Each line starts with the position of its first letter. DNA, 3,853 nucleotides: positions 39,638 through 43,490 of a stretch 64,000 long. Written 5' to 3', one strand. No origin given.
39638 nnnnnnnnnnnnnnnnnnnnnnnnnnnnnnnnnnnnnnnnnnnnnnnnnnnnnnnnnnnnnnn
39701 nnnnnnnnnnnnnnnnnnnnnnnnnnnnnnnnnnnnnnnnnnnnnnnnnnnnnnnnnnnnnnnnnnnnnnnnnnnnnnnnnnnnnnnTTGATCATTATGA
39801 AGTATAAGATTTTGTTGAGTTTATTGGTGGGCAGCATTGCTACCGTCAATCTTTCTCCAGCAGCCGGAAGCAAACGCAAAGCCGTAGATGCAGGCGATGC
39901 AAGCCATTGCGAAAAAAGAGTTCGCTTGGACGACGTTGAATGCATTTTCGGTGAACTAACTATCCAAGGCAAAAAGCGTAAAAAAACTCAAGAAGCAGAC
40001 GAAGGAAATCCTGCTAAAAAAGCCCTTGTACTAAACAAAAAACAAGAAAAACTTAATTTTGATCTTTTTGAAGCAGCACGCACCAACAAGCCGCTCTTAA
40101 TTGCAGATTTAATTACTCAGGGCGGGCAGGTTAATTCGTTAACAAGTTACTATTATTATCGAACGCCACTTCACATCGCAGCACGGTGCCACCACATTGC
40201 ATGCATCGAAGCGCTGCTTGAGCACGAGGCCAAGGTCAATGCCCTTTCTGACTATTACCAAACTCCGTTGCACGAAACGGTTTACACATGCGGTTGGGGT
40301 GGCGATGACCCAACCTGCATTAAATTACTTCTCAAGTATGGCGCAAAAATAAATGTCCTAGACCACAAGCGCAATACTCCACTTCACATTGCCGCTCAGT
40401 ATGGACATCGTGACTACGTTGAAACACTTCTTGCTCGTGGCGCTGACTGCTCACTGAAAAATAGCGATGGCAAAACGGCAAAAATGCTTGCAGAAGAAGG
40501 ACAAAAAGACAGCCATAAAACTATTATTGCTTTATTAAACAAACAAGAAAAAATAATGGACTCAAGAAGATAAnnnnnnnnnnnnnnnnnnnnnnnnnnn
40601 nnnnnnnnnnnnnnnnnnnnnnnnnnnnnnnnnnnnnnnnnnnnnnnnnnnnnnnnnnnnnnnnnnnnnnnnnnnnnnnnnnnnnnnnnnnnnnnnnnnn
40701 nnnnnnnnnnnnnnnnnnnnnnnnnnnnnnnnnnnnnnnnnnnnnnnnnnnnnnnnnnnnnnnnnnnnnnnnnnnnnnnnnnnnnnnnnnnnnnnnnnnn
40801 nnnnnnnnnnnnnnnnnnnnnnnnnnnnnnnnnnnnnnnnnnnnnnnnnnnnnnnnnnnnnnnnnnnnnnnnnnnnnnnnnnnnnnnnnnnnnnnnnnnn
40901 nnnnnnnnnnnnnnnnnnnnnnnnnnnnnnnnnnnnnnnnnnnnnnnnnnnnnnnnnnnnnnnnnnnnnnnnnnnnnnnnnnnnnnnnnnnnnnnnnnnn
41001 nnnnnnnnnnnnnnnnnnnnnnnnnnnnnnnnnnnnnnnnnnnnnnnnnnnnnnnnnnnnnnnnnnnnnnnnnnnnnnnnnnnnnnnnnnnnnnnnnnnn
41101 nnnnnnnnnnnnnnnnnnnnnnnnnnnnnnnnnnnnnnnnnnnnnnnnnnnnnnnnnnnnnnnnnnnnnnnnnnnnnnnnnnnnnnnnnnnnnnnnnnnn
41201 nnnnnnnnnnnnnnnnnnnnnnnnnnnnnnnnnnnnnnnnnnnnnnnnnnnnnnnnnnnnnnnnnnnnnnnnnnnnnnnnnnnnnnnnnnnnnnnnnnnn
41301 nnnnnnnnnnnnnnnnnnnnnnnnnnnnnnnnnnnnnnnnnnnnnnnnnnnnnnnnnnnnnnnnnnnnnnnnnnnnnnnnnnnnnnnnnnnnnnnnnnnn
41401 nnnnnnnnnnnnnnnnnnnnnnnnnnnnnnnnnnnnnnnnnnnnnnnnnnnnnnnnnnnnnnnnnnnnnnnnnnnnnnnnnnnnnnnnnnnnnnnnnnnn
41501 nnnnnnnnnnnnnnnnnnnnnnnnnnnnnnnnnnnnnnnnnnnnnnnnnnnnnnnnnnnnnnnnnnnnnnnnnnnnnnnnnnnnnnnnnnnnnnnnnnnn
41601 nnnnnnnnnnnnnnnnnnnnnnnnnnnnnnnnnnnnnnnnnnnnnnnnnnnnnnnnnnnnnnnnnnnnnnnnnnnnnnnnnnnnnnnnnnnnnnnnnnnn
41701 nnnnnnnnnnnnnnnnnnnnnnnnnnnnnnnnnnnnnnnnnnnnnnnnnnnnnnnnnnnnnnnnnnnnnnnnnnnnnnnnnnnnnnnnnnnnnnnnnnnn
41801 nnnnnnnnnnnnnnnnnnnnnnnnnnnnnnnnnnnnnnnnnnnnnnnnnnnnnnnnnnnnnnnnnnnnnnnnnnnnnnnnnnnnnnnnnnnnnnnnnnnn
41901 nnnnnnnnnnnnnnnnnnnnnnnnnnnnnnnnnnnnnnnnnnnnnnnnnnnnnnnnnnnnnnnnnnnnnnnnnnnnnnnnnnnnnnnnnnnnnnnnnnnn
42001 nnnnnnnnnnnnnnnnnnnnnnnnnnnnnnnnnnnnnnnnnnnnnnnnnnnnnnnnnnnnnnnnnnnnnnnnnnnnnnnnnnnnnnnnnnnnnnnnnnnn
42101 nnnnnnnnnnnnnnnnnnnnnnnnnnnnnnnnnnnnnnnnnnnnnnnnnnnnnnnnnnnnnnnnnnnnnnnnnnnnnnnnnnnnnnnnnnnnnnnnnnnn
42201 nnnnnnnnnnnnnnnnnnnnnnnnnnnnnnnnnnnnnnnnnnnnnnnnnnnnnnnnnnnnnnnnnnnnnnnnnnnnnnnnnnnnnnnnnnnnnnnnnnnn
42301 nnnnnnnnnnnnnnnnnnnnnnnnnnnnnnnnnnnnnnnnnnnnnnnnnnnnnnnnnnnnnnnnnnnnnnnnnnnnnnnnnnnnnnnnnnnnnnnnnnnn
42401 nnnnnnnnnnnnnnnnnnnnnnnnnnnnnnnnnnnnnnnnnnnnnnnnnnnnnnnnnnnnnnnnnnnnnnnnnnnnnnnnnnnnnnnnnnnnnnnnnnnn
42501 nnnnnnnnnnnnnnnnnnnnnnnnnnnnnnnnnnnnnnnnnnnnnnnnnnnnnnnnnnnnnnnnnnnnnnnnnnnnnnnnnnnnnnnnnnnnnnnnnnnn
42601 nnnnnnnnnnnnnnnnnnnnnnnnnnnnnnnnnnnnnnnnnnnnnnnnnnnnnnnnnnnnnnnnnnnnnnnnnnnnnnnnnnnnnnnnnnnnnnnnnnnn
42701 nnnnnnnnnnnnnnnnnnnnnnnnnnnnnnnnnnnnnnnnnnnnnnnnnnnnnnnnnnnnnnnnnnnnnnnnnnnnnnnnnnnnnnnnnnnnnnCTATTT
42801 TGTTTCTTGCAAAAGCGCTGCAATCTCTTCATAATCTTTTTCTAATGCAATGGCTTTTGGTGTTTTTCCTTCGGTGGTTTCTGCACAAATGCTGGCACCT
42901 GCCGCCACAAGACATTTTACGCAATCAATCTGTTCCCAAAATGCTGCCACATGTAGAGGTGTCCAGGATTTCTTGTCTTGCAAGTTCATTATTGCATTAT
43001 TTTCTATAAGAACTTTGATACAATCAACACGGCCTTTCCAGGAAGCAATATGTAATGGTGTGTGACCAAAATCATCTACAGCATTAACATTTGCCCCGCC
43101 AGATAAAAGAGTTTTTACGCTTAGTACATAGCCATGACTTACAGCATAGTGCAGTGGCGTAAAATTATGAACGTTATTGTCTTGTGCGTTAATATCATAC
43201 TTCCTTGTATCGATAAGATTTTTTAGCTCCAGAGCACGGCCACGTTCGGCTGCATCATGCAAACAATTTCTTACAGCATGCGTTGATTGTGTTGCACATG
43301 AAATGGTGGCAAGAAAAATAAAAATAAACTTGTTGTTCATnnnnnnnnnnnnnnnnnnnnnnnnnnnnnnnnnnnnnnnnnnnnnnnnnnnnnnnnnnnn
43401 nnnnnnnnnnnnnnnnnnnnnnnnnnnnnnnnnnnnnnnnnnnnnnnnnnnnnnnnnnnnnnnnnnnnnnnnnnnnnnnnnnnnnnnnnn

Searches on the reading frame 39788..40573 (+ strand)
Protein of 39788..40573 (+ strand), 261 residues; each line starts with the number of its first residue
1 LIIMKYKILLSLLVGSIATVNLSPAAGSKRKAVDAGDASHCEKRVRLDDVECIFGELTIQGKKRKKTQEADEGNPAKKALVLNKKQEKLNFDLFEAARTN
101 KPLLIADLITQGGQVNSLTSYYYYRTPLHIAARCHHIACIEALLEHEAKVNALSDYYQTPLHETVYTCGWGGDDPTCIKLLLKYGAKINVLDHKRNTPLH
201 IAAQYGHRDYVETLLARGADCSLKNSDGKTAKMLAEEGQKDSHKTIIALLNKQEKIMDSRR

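Call 18: search_protein_families(library=pfam, proteins=[window:39788-40573:+], max_evalue=0.001)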
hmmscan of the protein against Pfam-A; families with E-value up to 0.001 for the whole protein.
window:39788-40573:+ (261 aa): 6 families
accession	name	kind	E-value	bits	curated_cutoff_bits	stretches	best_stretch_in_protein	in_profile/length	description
PF12796.13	Ank_2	-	4.3e-24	85.3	27.3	2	174-250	9-80/90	Ankyrin repeats (3 copies)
PF00023.36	Ank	-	6.3e-23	80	21.1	2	196-225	3-32/33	Ankyrin repeat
PF13857.12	Ank_5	-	9.2e-20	71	27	2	181-231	1-52/56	Ankyrin repeats (many copies)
PF13606.12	Ank_3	-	1.1e-17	62.4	22.3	2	195-222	2-29/30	Ankyrin repeat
PF13637.12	Ank_4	-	6.9e-13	48.9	22.7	1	177-215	12-50/50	Ankyrin repeats (many copies)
PF24521.3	Ank_KRIT1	-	1.9e-06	28.1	80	0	186-260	42-114/149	KRIT1 ankyrin-repeats domain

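Call 64: search_protein_families(library=ncbifam, proteins=[window:39788-40573:+], max_evalue=0.01)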
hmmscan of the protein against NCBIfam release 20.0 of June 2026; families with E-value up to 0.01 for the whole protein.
window:39788-40573:+ (261 aa): 9 families
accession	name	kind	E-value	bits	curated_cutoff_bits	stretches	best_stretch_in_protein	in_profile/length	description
NF043029.1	T4SS_AnkY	equivalog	1.7e-15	56.5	600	2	175-236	471-532/543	Dot/Icm T4SS effector AnkY/LegA9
NF041931.2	MzaA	equivalog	4.4e-13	49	800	1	178-253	18-90/726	MZA anti-phage system associated sigma-70 family RNA polymerase sigma factor MzaA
NF043022.1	T4SS_AnkG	equivalog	1.7e-10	40.3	500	1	82-208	323-449/455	Dot/Icm T4SS effector AnkG/AnkZ/LegA7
NF043019.1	T4SS_AnkC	equivalog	2.7e-09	36.4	450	2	159-227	169-234/459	Dot/Icm T4SS effector AnkC/LegA12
NF043023.1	T4SS_AnkH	equivalog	1.3e-08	34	600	2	173-229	43-99/467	Dot/Icm T4SS effector AnkH/LegA3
NF043028.1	T4SS_AnkX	equivalog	2.9e-07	29.1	1400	1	177-256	563-644/938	Dot/Icm T4SS effector AnkN/AnkX/LegA8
TIGR00870.1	trp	subfamily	3.9e-06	25.2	498.75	1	117-231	124-214/747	transient-receptor-potential calcium channel protein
NF043027.1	T4SS_AnkQ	equivalog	0.0003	19.5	700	1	181-235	350-404/496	Dot/Icm T4SS effector AnkQ/LegA10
NF043021.1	T4SS_AnkF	equivalog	0.003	15.9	1000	1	80-244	543-682/917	Dot/Icm T4SS effector AnkF/LegA14/Ceg31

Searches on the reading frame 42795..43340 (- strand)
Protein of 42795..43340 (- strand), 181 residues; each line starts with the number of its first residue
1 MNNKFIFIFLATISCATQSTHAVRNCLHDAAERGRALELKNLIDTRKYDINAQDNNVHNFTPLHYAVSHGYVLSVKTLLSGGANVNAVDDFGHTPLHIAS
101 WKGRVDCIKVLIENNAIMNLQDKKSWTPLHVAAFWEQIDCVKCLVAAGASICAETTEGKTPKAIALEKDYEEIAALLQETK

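Call 18: search_protein_families(library=pfam, proteins=[window:42795-43340:-], max_evalue=0.001)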
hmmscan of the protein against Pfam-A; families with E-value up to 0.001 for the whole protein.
window:42795-43340:- (181 aa): 5 families
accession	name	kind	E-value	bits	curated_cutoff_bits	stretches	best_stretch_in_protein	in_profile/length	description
PF12796.13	Ank_2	-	3.9e-52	175.2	27.3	4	27-122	1-90/90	Ankyrin repeats (3 copies)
PF00023.36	Ank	-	1.1e-29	101.2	21.1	3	59-90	2-33/33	Ankyrin repeat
PF13637.12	Ank_4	-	6.8e-29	99.7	22.7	3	63-112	1-50/50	Ankyrin repeats (many copies)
PF13857.12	Ank_5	-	3.6e-18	65.9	27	1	78-132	1-56/56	Ankyrin repeats (many copies)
PF13606.12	Ank_3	-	2.4e-16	58.3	22.3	0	58-87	1-30/30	Ankyrin repeat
